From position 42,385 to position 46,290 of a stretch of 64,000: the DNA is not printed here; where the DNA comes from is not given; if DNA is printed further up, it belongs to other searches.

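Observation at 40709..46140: Tandem adrenodoxin reductase and PreP/falcilysin-like M16C protease, a reduced-mitochondrion module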

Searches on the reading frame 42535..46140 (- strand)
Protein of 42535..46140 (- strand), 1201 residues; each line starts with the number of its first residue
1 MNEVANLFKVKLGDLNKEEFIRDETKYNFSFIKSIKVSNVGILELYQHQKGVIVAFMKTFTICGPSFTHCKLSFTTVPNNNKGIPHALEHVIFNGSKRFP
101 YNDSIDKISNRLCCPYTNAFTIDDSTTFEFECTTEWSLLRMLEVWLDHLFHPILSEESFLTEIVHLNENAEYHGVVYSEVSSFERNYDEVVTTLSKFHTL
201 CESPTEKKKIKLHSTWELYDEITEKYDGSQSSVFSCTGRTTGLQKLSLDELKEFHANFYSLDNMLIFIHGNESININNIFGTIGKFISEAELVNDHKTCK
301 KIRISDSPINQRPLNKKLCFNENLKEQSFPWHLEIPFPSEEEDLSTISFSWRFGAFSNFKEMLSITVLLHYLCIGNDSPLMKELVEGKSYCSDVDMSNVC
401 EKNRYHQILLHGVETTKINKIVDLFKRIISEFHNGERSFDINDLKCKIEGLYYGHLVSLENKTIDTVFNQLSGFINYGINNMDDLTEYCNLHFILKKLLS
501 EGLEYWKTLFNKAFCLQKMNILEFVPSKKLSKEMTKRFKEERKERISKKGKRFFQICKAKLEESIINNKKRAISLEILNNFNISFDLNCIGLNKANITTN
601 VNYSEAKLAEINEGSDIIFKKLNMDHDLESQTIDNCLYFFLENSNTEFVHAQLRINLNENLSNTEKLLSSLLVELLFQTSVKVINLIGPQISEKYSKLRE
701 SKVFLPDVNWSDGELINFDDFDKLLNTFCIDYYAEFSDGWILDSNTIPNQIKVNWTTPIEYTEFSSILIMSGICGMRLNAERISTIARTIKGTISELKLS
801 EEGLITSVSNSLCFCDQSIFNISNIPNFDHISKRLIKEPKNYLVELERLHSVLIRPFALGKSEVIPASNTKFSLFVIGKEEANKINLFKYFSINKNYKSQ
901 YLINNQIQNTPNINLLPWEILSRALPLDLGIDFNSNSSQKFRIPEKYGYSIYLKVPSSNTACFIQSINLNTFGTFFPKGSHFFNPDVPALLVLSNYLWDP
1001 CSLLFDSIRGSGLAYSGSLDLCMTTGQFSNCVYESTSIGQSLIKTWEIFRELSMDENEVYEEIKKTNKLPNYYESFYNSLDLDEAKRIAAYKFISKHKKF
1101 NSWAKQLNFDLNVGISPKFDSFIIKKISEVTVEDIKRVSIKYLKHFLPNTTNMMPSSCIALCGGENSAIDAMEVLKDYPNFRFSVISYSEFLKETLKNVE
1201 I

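Call 3: search_protein_families(library=pfam, proteins=[window:42535-46140:-], max_evalue=0.01)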
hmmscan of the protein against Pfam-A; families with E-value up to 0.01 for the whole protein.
window:42535-46140:- (1201 aa): 2 families
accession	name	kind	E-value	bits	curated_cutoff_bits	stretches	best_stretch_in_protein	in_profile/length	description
PF05193.26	Peptidase_M16_C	-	2.4e-14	54.1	23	1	245-434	1-166/181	Peptidase M16 inactive domain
PF00675.25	Peptidase_M16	-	8.6e-09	35.9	22.3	1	78-164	27-117/149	Insulinase (Peptidase family M16)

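Call 4: search_solved_structures(query=window:42535-46140:-, max_evalue=0.001, show_alignments=1)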
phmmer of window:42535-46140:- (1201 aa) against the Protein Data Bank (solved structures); distinct sequences matched with E-value up to 0.001: 3.
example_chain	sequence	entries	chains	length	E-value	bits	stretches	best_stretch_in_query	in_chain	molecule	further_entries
6xos_A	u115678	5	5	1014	7.9e-16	60.2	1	72-166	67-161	Presequence protease, mitochondrial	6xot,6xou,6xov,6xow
4l3t_A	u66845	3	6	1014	1.9e-15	58.9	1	72-166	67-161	Presequence protease, mitochondrial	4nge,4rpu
2fge_A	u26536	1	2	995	7.7e-11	43.7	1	73-191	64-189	zinc metalloprotease (insulinase family)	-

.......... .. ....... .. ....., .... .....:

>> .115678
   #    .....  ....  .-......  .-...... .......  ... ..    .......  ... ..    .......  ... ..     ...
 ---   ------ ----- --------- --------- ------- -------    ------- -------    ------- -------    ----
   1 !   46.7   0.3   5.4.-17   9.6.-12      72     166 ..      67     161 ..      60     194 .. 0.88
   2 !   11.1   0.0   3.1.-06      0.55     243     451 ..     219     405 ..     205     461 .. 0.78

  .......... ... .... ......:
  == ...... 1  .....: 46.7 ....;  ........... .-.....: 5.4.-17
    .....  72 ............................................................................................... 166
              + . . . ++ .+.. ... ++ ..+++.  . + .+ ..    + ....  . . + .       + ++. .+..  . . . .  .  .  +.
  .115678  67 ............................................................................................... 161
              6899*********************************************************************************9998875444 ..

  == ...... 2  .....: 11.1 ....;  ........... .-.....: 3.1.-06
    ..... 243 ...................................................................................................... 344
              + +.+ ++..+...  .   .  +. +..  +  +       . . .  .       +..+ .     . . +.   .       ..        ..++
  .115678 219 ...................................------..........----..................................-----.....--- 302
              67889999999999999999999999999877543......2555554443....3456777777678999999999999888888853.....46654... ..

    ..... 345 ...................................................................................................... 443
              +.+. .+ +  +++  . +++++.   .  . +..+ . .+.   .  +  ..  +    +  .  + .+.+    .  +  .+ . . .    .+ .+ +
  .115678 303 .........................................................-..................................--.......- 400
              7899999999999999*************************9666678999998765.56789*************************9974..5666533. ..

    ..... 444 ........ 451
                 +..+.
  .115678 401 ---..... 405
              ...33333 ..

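Call 6: list_cluster_members(proteins=[window:42535-46140:-, window:40709-42316:-, window:38625-40073:+])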
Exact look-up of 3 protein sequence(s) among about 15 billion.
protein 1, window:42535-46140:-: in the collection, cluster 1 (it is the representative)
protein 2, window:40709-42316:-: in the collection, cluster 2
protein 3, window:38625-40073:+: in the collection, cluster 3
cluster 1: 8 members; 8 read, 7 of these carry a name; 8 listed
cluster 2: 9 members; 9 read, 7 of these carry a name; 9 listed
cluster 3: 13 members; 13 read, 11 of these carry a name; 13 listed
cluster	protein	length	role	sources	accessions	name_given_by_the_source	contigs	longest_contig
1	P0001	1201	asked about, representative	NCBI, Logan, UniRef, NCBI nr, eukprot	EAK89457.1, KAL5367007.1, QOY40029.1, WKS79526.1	insulinase like metalloprotease [Cryptosporidium parvum Iowa II] | Insulinase like metalloprotease n=2 Tax=Cryptosporidium parvum TaxID=5807 ... | QOY40029.1 hypothetical protein CPATCC_004098 [Cryptosporidium parvum]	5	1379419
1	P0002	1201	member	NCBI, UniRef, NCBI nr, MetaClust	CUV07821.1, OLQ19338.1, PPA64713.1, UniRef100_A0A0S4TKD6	unnamed protein product [Cryptosporidium hominis] | Peptidase M16C associated domain-containing protein n=1 Tax=Cryptosporidium hominis ... | putative protein C05D11.1 [Cryptosporidium hominis]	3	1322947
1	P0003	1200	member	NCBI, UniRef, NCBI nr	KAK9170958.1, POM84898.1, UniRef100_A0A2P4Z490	Peptidase M16 inactive domain protein [Cryptosporidium meleagridis] | Peptidase M16 inactive domain protein n=1 Tax=Cryptosporidium meleagridis TaxID=93969 ...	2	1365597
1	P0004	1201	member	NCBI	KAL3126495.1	insulinase like metalloprotease [Cryptosporidium hominis]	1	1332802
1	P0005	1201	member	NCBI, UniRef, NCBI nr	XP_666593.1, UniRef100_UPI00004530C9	insulinase [Cryptosporidium hominis TU502] | insulinase n=1 Tax=Cryptosporidium hominis (strain TU502) TaxID=353151 RepID=UPI00004530C9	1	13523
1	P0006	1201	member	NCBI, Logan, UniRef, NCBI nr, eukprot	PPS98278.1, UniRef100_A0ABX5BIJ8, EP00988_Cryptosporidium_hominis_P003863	Insulinase like metalloprotease [Cryptosporidium hominis] | Insulinase like metalloprotease n=1 Tax=Cryptosporidium hominis TaxID=237895 ... | PPS98278.1 Insulinase like metalloprotease [Cryptosporidium hominis]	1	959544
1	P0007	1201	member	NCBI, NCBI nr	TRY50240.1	Insulinase like metalloprotease [Cryptosporidium tyzzeri]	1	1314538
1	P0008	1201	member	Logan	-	-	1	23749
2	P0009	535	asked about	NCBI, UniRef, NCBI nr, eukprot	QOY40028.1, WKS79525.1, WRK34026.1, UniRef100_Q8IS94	FAD/NAD(P)-binding domain containing protein [Cryptosporidium parvum] | Putative NADPH:ferredoxin oxidoreductase n=2 Tax=Cryptosporidium parvum TaxID=5807 ... | putative NADPH:ferredoxin oxidoreductase [Cryptosporidium parvum]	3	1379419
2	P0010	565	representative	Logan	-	-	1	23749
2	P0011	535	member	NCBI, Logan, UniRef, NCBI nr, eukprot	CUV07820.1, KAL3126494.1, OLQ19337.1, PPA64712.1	unnamed protein product [Cryptosporidium hominis] | FAD/NAD(P)-binding domain containing protein n=1 Tax=Cryptosporidium hominis TaxID=237895 ... | NADPH-ferredoxin reductase FprA [Cryptosporidium hominis]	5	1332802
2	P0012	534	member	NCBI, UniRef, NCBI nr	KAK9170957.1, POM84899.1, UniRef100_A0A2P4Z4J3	hypothetical protein CmeUKMEL1_14700 [Cryptosporidium meleagridis] | Uncharacterized protein n=1 Tax=Cryptosporidium meleagridis TaxID=93969 ...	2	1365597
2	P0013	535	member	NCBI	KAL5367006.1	NADPH:ferredoxin-NADP+ reductase [Cryptosporidium parvum]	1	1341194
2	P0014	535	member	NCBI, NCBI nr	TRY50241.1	FAD/NAD(P)-binding domain containing protein [Cryptosporidium tyzzeri]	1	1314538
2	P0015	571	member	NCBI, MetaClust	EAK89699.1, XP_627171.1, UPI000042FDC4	NADPH:ferredoxin--NADP+ reductase with a rossman fold nucleotide binding domain and a ... | status=active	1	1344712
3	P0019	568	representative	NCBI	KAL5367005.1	phenol 2-monooxygenase like FAD dependent oxidoreductase [Cryptosporidium parvum]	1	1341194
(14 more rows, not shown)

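Call 8: find_homologous_proteins(query=window:42535-46140:-, max_evalue=0.001)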
Query window:42535-46140:- (1201 aa): 18 proteins with E <= 0.001 among 6585 candidates.
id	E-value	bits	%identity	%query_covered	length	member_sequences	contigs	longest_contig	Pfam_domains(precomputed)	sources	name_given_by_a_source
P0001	0.0e+0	2726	100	100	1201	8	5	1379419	PF00675.26,PF05193.27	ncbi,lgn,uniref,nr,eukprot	ncbi:insulinase like metalloprotease [Cryptosporidium parvum Iowa II]|uniref:Insulinase like metallo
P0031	0.0e+0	2234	81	100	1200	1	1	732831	PF00675.26,PF05193.27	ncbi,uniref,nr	ncbi:insulinase like metalloprotease [Cryptosporidium sp. chipmunk genotype I]|uniref:insulinase lik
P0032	0.0e+0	2112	77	100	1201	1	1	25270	PF00675.26,PF05193.27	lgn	-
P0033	0.0e+0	2107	77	100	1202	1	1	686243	PF00675.26,PF05193.27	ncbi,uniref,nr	ncbi:insulinase [Cryptosporidium ubiquitum]|uniref:Insulinase n=1 Tax=Cryptosporidium ubiquitum TaxI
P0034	0.0e+0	1987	73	100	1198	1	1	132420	PF00675.26,PF05193.27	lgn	-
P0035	0.0e+0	1846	70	98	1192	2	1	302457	PF00675.26,PF05193.27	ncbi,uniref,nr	ncbi:insulinase like metalloprotease [Cryptosporidium canis]|uniref:Insulinase like metalloprotease 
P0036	0.0e+0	1574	59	98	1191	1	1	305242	PF00675.26,PF05193.27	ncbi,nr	ncbi:Insulinase like metalloprotease [Cryptosporidium felis]|nr:Insulinase like metalloprotease [Cry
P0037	0.0e+0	1376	53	98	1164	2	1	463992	PF00675.26,PF05193.27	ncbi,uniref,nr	ncbi:insulinase [Cryptosporidium bovis]|uniref:insulinase n=1 Tax=Cryptosporidium bovis TaxID=310047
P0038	0.0e+0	1321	52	98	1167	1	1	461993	PF00675.26,PF05193.27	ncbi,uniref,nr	ncbi:insulinase [Cryptosporidium ryanae]|uniref:insulinase n=1 Tax=Cryptosporidium ryanae TaxID=5159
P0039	6.3e-205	701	35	97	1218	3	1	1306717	PF00675.26,PF05193.27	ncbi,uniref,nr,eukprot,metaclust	ncbi:peptidase M16 inactive domain-containing protein [Cryptosporidium muris RN66]|uniref:Peptidase 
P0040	4.2e-26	109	30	27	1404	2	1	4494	PF00675.26,PF05193.27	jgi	-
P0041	2.8e-11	60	25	28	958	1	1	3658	PF22516.2,PF00675.26,PF05193.27,PF08367.17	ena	-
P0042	5.7e-11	59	24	30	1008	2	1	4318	PF22516.2,PF00675.26,PF05193.27,PF08367.17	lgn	-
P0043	4.8e-9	53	24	20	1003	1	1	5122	PF22516.2,PF00675.26,PF05193.27,PF08367.17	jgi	jgi:Zn-dependent M16 (insulinase) family peptidase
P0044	9.4e-8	48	29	17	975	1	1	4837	PF22516.2,PF00675.26,PF05193.27,PF08367.17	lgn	-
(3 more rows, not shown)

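Call 16: search_solved_structures(query=A2, max_evalue=0.01, show_alignments=2)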
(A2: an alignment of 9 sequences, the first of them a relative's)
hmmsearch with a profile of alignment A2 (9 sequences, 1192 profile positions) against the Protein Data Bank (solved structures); distinct sequences matched with E-value up to 0.01: 31.
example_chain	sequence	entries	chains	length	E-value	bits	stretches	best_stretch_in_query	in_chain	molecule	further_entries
6xos_A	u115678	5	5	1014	1.3e-23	85.8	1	60-170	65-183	Presequence protease, mitochondrial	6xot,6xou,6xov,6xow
4l3t_A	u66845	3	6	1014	7.5e-23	83.3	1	60-170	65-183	Presequence protease, mitochondrial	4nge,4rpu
2fge_A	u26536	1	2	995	4.3e-19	70.8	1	60-182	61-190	zinc metalloprotease (insulinase family)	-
5euf_A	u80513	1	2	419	8e-12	46.7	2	220-284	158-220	Protease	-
6oft_A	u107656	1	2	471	1.5e-08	35.9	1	68-137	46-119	Probable zinc protease PqqL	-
6ofs_A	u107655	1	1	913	8.4e-08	33.4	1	68-137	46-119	Probable zinc protease PqqL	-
3amj_C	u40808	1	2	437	3.7e-06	28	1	70-156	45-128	zinc peptidase active subunit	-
3ami_A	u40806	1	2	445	3.9e-06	27.9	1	70-156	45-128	zinc peptidase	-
3e4z_A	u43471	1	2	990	5.3e-06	27.5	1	65-160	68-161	Insulin-degrading enzyme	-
4nnz_A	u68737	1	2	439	7.2e-06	27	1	72-155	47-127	Probable zinc protease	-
6b70_A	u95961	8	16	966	1.1e-05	26.5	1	65-160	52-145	Insulin-degrading enzyme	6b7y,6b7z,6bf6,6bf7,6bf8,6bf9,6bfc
7rze_A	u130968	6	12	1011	1.1e-05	26.4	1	65-161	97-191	Cysteine-free Insulin-degrading enzyme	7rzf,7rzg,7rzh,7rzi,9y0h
3qz2_A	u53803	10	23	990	1.1e-05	26.4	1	65-160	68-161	Insulin-degrading enzyme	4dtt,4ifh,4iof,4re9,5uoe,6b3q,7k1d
2jg4_A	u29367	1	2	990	1.8e-05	25.7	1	65-160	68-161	INSULIN DEGRADING ENZYME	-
3cww_A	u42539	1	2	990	5e-05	24.2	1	65-160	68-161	Insulin-degrading enzyme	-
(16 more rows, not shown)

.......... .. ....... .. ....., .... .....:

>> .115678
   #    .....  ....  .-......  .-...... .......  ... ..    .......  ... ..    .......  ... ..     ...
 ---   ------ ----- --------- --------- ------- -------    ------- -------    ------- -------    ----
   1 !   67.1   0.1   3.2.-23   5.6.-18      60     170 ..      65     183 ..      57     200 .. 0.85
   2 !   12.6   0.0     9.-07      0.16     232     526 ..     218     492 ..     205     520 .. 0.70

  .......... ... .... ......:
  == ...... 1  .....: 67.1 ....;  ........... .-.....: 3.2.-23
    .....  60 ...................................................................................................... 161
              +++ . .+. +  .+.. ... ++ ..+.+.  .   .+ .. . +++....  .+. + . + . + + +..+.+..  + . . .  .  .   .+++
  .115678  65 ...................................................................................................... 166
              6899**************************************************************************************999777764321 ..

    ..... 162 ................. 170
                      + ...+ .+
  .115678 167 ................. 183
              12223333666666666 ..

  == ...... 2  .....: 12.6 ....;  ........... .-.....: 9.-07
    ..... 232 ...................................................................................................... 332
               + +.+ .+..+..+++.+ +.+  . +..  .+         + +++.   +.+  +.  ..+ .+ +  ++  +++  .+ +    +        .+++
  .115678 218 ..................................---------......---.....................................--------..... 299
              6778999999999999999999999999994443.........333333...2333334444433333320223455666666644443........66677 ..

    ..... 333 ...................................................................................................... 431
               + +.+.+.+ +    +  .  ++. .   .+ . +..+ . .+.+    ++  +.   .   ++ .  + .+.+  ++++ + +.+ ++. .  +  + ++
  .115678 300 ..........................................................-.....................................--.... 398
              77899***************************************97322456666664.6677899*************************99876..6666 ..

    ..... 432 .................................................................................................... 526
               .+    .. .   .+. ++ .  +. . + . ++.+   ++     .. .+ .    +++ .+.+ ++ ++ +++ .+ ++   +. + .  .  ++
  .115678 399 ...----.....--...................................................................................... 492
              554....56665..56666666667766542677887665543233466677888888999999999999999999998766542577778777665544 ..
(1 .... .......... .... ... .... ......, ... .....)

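Call 32: find_encoding_contigs(protein=P0039, flank=8000, max_places=2)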
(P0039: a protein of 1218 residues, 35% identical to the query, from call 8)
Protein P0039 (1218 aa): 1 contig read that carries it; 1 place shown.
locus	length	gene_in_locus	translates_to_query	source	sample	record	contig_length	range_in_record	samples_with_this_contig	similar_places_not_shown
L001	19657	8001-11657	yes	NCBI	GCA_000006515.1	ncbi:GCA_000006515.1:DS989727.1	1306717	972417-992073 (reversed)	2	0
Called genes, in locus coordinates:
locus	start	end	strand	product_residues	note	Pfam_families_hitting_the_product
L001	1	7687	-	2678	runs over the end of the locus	PF00628:PHD (faint), PF00439:Bromodomain, PF00856:SET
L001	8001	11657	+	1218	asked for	PF00675:Peptidase_M16, PF05193:Peptidase_M16_C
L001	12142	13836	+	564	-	-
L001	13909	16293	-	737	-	PF01494:FAD_binding_3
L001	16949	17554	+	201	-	-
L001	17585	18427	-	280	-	-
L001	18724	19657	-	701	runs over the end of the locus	PF00732:GMC_oxred_N (weak), PF05199:GMC_oxred_C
